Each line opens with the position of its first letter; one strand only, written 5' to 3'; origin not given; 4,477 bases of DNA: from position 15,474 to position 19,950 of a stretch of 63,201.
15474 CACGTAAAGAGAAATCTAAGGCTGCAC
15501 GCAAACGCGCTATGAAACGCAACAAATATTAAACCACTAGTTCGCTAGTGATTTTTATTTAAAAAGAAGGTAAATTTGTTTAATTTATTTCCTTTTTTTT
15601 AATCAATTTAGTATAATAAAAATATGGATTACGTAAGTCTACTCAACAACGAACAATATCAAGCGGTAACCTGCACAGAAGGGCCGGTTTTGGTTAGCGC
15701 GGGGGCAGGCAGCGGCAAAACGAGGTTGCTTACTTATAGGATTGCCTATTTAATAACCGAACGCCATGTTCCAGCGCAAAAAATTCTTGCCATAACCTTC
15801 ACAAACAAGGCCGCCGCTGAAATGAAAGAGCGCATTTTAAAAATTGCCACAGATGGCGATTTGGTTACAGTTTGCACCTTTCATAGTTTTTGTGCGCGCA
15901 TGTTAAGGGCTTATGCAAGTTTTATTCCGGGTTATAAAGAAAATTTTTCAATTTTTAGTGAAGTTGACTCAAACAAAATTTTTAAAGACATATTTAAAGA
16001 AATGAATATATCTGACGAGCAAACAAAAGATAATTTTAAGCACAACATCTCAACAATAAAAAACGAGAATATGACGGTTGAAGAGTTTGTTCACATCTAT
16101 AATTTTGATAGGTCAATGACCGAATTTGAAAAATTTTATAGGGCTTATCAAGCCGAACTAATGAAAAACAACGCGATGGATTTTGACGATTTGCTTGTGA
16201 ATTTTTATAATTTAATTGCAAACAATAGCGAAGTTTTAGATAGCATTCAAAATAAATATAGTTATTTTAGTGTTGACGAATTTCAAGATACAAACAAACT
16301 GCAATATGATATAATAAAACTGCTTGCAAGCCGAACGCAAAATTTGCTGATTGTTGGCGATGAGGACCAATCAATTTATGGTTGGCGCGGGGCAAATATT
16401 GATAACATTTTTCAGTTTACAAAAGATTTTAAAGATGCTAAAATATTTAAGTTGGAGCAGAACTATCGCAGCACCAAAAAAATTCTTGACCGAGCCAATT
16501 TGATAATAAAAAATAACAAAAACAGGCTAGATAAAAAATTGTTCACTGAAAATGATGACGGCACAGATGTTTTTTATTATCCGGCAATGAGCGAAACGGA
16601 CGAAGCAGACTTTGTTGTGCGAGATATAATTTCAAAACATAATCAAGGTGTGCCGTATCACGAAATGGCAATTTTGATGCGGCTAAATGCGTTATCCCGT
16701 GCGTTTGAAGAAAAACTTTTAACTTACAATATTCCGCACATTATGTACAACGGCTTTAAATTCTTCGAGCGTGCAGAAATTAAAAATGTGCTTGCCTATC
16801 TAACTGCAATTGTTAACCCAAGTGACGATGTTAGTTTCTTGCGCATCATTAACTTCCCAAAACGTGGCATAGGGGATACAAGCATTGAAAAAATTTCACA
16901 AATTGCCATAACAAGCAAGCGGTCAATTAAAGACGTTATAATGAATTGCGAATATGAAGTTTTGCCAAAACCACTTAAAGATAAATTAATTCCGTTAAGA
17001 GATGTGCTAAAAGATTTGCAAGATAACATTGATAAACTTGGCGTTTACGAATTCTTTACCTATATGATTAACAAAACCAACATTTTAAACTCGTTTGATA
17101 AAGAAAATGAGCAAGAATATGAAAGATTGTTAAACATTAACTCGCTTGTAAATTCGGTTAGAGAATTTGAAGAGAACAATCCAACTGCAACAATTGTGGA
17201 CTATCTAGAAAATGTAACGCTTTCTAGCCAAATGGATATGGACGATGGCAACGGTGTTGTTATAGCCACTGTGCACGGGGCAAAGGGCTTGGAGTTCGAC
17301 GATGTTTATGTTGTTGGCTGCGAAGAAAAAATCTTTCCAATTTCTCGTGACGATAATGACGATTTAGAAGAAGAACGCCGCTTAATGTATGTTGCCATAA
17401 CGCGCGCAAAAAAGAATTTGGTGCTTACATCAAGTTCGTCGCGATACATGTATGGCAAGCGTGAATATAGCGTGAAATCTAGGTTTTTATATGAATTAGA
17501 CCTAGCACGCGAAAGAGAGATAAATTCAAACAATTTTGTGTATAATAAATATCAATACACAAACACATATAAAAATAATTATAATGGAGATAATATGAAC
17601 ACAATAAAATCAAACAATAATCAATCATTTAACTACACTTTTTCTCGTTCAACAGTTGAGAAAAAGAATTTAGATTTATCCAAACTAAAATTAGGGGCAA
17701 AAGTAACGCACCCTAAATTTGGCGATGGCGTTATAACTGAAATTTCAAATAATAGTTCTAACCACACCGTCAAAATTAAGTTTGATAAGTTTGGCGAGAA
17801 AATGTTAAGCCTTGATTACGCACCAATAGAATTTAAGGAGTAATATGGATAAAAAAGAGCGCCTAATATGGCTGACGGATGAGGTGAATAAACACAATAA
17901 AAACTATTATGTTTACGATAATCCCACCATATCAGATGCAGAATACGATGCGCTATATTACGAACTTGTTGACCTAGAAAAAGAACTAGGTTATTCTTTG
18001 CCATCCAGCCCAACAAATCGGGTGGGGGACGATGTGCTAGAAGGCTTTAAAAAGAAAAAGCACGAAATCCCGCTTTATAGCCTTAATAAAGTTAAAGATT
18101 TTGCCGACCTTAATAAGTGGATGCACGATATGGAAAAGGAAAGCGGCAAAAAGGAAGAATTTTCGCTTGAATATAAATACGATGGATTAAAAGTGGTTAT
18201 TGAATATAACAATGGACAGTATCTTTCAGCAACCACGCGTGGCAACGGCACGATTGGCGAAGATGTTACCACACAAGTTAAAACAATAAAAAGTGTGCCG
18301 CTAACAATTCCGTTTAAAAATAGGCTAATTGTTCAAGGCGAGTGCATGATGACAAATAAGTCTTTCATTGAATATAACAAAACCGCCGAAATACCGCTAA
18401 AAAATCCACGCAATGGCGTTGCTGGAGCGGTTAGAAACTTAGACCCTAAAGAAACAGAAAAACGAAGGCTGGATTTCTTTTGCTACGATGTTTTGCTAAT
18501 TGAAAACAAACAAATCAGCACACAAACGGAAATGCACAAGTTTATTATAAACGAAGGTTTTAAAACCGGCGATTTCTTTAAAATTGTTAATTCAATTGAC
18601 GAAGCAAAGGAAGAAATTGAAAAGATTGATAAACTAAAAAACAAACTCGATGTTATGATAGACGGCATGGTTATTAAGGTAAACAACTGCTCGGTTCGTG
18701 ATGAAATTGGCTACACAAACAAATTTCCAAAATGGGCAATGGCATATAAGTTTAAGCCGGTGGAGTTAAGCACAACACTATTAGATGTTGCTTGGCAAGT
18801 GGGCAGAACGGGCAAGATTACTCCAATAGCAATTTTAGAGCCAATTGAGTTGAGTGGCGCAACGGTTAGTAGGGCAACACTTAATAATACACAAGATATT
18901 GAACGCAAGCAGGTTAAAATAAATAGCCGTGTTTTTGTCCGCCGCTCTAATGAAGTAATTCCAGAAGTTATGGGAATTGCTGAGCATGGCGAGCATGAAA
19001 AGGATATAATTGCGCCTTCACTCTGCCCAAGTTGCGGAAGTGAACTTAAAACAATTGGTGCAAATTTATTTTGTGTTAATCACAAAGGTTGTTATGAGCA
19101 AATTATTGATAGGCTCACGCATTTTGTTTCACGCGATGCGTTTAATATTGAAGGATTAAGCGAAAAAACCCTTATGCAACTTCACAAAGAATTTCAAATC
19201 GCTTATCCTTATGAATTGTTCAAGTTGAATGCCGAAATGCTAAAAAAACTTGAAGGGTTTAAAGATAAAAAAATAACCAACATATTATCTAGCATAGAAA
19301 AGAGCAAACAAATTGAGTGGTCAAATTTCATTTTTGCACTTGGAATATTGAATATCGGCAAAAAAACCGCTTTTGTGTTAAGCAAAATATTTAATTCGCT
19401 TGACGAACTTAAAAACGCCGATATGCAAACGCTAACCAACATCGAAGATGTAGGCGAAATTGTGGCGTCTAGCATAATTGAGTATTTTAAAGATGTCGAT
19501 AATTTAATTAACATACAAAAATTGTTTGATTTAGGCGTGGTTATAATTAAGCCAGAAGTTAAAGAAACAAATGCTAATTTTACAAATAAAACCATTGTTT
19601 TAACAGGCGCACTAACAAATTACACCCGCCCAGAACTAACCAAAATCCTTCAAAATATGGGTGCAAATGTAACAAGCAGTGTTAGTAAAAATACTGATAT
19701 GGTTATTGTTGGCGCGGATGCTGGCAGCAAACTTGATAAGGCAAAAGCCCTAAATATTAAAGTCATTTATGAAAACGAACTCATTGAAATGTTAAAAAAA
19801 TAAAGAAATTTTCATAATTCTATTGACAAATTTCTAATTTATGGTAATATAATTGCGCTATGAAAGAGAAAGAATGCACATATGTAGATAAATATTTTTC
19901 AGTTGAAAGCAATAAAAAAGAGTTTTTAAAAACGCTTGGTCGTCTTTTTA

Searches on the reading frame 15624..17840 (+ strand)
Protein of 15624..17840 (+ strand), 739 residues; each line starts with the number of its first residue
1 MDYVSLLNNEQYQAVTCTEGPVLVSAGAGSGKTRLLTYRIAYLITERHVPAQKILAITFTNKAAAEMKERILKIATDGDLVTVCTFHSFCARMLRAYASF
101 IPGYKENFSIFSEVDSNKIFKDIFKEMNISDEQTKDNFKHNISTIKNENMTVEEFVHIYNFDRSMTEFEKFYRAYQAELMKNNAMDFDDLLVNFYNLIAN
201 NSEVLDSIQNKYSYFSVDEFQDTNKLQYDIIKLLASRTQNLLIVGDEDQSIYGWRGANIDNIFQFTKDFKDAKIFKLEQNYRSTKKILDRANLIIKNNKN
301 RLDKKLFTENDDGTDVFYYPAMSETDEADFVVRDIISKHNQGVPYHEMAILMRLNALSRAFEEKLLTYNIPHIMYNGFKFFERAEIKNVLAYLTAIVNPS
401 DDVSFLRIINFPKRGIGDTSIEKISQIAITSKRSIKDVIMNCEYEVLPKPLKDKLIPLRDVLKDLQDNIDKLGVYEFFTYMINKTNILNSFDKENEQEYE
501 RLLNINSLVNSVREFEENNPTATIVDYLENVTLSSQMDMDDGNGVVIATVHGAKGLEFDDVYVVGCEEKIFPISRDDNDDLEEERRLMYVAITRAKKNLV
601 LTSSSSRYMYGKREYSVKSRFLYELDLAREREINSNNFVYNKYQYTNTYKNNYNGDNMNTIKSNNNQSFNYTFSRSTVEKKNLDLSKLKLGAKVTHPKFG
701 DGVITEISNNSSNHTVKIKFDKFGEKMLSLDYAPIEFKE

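Call 6: search_protein_families(library=pfam, proteins=[window:15624-17840:+], max_evalue=0.001)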
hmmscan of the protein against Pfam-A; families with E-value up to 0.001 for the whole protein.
window:15624-17840:+ (739 aa): 9 families
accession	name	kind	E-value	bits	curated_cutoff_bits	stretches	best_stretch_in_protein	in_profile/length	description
PF00580.27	UvrD-helicase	-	1.1e-88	297.9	23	1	7-270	1-271/271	UvrD/REP helicase N-terminal domain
PF13361.12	UvrD_C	-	6.3e-75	253.2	25.6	1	276-605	2-349/350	UvrD-like helicase C-terminal domain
PF13245.12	AAA_19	-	1.7e-25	90.1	25.1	1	11-253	1-132/134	AAA domain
PF13538.12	UvrD_C_2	-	1.3e-10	41.4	27.4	1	545-601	2-51/52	UvrD-like helicase C-terminal domain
PF21196.3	PcrA_UvrD_tudor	-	2e-08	34.4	23.9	1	691-736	2-47/48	PcrA/UvrD tudor domain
PF01443.25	Viral_helicase1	-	1.5e-07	31.9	21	1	534-601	170-226/228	Viral superfamily 1 RNA helicase core domain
PF13604.12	AAA_30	-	1.7e-05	25.1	27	0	7-71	2-66/191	AAA domain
PF13087.12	AAA_12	-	2.8e-05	24.2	27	0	492-604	85-193/195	AAA domain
PF13086.12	AAA_11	-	0.00012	22.4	27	1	11-179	6-167/257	AAA domain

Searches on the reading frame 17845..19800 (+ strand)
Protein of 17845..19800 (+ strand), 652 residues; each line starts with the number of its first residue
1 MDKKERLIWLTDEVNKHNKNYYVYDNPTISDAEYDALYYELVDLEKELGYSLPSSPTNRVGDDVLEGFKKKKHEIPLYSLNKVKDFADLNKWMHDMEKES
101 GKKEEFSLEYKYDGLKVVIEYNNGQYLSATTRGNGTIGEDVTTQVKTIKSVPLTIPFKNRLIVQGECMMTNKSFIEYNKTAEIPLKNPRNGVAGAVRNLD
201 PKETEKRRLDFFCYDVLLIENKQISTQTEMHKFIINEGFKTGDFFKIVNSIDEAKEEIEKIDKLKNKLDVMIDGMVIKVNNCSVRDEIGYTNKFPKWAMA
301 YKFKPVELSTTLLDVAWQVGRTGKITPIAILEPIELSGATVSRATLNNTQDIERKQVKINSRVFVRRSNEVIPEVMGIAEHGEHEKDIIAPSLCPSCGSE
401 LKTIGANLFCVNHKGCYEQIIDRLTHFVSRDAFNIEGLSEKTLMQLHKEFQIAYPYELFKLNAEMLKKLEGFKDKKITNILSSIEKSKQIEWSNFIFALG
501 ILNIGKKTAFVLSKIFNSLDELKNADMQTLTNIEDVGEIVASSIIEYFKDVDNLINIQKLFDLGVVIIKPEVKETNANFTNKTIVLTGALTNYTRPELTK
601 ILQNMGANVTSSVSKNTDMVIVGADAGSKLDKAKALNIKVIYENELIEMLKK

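Call 6: search_protein_families(library=pfam, proteins=[window:17845-19800:+], max_evalue=0.001)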
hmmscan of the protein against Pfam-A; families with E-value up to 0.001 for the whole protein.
window:17845-19800:+ (652 aa): 8 families
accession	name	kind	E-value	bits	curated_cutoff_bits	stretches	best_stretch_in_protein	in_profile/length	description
PF01653.23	DNA_ligase_aden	-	1e-69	235.4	27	1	67-305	3-252/253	NAD-dependent DNA ligase adenylation domain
PF03120.22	DNA_ligase_OB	-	2.5e-28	98.2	32.9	1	310-383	2-75/79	NAD-dependent DNA ligase OB-fold domain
PF12826.13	HHH_2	-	3.6e-18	65.9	27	1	495-553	2-60/64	Helix-hairpin-helix motif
PF00533.33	BRCT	-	2.4e-15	57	21.3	1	579-649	6-77/78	BRCA1 C Terminus (BRCT) domain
PF14520.12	HHH_5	-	1.2e-10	42.1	27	1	498-550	4-57/57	Helix-hairpin-helix domain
PF01068.26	DNA_ligase_A_M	-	2.1e-08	34.5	26.2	1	102-282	18-189/204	ATP dependent DNA ligase domain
PF22745.1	Nlig-Ia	-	3.8e-06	27.9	27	1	11-50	10-49/92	DNA ligase-like, N-terminal NAD+-binding domain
PF12738.14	PTCB-BRCT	-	1.6e-05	25.3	22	1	584-641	3-59/63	twin BRCT domain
